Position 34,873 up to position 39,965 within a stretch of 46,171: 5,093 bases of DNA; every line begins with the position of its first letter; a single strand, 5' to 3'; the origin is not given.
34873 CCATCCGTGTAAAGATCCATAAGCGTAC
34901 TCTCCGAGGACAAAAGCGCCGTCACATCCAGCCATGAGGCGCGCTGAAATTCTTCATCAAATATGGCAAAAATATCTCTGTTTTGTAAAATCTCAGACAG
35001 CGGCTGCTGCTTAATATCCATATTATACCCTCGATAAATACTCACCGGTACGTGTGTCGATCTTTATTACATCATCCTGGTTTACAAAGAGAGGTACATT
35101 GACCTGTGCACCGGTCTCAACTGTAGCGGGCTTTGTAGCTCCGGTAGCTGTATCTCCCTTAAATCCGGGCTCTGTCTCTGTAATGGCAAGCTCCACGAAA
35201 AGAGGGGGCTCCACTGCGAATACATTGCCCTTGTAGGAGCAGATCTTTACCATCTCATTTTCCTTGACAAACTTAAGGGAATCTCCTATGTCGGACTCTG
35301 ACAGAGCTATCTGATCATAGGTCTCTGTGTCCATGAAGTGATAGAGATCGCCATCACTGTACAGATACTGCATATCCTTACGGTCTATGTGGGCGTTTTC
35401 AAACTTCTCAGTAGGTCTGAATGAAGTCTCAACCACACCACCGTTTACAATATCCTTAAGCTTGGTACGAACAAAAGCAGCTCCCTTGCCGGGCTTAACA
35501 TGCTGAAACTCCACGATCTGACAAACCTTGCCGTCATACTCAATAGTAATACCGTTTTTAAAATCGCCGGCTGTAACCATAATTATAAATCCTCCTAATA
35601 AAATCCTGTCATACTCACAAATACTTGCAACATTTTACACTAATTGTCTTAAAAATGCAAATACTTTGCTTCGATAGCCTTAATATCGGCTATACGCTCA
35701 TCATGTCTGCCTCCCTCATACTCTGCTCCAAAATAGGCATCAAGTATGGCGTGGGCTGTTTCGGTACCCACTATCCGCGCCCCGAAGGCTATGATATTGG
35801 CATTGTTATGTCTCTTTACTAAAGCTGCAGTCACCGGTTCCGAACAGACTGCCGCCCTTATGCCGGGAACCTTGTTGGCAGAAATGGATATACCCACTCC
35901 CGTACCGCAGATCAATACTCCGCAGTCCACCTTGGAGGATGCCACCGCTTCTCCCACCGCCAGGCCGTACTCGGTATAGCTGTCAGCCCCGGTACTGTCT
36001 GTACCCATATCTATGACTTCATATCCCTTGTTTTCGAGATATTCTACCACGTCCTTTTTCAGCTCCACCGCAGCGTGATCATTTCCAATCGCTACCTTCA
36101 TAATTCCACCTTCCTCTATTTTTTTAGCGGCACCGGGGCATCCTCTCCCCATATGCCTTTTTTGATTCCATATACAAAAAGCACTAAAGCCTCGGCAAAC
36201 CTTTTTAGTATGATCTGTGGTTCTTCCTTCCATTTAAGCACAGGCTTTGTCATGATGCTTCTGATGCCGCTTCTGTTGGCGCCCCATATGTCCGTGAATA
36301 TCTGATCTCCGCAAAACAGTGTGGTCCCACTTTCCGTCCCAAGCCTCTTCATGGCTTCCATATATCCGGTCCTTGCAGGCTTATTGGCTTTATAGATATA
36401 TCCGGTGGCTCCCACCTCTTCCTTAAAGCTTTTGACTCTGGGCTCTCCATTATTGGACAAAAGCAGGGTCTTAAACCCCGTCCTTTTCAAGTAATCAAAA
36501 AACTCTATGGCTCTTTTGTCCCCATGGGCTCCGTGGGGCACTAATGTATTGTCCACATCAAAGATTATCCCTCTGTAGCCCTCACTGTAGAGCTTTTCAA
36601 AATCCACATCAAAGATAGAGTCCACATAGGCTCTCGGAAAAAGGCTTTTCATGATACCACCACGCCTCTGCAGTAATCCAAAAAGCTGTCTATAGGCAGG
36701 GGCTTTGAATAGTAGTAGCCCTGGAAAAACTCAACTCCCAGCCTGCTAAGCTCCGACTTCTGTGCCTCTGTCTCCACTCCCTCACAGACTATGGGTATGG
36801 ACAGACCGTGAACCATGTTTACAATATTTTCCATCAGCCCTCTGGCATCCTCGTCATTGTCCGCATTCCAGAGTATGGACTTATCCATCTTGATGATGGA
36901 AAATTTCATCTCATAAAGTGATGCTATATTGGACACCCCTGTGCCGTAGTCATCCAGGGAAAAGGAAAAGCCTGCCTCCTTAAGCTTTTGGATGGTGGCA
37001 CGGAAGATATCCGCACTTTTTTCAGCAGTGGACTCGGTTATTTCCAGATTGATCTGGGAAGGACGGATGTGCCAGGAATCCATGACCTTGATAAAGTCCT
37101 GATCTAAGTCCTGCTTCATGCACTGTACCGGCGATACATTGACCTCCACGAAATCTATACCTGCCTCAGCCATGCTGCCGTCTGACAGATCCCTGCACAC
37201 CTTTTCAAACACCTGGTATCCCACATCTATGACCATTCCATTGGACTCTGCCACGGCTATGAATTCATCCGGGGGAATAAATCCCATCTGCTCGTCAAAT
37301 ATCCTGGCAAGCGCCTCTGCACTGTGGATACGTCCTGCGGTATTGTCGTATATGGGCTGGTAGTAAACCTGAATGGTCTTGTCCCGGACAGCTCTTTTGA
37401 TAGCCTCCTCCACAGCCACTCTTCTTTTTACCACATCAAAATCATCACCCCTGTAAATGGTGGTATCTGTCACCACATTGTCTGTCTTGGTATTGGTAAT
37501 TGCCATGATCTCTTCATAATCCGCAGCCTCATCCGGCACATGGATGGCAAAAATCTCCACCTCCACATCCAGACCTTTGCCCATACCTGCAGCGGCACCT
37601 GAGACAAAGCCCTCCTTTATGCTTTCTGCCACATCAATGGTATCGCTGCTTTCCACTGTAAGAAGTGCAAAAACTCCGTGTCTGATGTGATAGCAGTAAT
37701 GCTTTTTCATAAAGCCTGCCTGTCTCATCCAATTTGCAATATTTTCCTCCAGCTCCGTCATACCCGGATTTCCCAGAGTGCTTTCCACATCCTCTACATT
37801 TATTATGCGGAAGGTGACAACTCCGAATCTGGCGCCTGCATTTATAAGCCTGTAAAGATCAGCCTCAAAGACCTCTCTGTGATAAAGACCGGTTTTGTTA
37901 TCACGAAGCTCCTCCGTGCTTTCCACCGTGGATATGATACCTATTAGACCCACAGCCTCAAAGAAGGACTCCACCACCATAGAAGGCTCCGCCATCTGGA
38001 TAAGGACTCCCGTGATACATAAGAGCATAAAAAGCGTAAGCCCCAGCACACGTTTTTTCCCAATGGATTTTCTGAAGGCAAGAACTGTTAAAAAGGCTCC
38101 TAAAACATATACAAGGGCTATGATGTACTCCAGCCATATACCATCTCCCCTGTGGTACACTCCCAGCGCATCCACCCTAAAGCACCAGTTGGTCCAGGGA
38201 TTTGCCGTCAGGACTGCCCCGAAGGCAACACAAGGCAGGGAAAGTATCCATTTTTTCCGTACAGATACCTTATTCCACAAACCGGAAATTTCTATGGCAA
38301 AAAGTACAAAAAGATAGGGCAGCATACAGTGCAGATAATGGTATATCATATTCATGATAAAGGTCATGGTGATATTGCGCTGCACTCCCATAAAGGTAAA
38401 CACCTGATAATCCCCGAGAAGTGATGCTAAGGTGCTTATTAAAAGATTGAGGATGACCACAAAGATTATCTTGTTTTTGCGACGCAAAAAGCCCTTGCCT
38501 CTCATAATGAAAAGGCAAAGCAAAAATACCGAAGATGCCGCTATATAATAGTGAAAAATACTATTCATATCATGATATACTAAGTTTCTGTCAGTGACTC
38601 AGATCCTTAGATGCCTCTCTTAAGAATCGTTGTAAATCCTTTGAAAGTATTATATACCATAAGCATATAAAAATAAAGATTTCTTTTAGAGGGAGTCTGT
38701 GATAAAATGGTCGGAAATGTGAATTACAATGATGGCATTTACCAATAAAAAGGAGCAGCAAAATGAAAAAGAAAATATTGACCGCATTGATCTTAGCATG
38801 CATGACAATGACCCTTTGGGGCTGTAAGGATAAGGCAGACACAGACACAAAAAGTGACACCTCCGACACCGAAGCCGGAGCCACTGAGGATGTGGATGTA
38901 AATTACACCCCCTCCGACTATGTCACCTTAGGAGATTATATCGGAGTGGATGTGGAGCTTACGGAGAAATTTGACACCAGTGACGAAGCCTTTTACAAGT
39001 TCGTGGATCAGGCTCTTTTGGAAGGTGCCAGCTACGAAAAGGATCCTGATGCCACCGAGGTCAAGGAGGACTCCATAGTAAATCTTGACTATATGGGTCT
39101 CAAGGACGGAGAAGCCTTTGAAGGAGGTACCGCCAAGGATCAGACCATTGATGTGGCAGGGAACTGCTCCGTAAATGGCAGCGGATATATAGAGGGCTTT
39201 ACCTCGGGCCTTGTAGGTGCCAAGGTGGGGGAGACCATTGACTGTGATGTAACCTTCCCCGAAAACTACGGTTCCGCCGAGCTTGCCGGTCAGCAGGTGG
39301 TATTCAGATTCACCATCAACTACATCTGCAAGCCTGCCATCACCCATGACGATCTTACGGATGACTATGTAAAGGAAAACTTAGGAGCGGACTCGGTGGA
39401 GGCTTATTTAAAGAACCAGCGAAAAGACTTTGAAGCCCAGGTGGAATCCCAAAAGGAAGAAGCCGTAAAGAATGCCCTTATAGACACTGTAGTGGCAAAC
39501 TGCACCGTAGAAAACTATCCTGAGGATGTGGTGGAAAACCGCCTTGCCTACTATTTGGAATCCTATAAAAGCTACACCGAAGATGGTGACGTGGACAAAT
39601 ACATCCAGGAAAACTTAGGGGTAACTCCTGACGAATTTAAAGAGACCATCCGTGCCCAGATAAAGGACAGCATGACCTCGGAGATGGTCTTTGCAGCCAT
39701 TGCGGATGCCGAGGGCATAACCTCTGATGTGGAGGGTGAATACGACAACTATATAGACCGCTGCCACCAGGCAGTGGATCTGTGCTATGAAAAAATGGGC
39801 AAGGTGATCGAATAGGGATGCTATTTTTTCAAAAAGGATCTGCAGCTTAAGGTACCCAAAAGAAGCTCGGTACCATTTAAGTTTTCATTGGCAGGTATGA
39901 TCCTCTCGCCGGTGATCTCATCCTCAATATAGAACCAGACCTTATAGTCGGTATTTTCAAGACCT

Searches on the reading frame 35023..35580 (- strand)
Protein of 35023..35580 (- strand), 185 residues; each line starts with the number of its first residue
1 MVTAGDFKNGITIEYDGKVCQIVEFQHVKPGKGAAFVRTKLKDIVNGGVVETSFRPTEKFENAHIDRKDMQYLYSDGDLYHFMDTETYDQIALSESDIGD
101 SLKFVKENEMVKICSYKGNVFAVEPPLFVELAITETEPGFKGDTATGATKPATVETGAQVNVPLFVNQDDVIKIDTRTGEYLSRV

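Call 11: search_protein_families(library=pfam, proteins=[window:35023-35580:-], max_evalue=0.00001)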
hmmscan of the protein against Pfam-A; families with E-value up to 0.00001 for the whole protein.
window:35023-35580:- (185 aa): 3 families
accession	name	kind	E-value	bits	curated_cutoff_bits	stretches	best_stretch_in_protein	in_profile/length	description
PF09285.17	Elong-fact-P_C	-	8.2e-30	102.7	25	1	129-184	1-56/56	Elongation factor P, C-terminal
PF08207.18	EFP_N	-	3.3e-27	94.7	23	1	3-60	1-58/58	Elongation factor P (EF-P) KOW-like domain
PF01132.26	EFP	-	9.5e-25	86.8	27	1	68-120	1-53/54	Elongation factor P (EF-P) OB domain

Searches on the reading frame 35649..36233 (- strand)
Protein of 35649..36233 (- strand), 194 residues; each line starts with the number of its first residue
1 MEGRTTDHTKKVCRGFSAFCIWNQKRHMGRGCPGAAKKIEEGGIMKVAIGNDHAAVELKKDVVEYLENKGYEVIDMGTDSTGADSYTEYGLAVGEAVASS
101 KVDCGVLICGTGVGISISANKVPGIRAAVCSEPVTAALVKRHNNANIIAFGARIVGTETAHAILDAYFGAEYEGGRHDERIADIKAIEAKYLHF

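Call 11: search_protein_families(library=pfam, proteins=[window:35649-36233:-], max_evalue=0.00001)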
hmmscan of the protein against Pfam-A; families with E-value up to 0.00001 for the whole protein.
window:35649-36233:- (194 aa): 1 family
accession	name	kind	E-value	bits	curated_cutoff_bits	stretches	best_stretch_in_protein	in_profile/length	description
PF02502.23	LacAB_rpiB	-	1.5e-53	180.9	24.7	1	47-184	1-138/138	Ribose/Galactose Isomerase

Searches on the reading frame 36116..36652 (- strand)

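Call 11: search_protein_families(library=pfam, proteins=[window:36116-36652:-], max_evalue=0.00001)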
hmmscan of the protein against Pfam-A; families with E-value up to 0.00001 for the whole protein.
window:36116-36652:- (178 aa): 3 families
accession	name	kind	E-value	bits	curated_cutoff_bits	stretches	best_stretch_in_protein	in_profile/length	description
PF00702.32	Hydrolase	-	1.2e-10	42.5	26.4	1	48-129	103-191/191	haloacid dehalogenase-like hydrolase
PF13419.12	HAD_2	-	1.3e-09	38.9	23.8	1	49-134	85-177/178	Haloacid dehalogenase-like hydrolase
PF13242.12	Hydrolase_like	-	1.3e-07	31.8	22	1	90-135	3-48/75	HAD-hyrolase-like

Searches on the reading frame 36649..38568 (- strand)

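Call 11: search_protein_families(library=pfam, proteins=[window:36649-38568:-], max_evalue=0.00001)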
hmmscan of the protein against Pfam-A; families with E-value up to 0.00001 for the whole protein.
window:36649-38568:- (639 aa): 1 family
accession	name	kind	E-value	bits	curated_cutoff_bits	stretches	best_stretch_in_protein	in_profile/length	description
PF00563.25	EAL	-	7.5e-60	202.7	31.3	1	388-623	2-236/236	EAL domain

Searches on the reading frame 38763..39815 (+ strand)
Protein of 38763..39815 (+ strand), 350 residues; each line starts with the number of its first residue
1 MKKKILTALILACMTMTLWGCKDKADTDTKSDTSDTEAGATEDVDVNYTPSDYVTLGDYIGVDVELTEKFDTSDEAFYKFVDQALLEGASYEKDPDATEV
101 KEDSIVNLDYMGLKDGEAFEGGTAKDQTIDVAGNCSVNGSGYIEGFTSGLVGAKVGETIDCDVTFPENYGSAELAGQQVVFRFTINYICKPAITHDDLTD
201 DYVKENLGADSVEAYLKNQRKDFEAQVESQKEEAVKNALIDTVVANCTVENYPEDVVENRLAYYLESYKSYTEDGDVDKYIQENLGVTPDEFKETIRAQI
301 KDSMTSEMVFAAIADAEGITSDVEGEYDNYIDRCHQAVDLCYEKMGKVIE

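Call 11: search_protein_families(library=pfam, proteins=[window:38763-39815:+], max_evalue=0.00001)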
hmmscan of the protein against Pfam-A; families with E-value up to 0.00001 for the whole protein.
window:38763-39815:+ (350 aa): 2 families
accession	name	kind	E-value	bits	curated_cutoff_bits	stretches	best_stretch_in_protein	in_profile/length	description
PF05698.19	Trigger_C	-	3.1e-10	40.8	22.7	1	212-322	2-112/162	Bacterial trigger factor protein (TF) C-terminus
PF00254.34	FKBP_C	-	3.3e-09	37.4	21.1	1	98-179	3-87/94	FKBP-type peptidyl-prolyl cis-trans isomerase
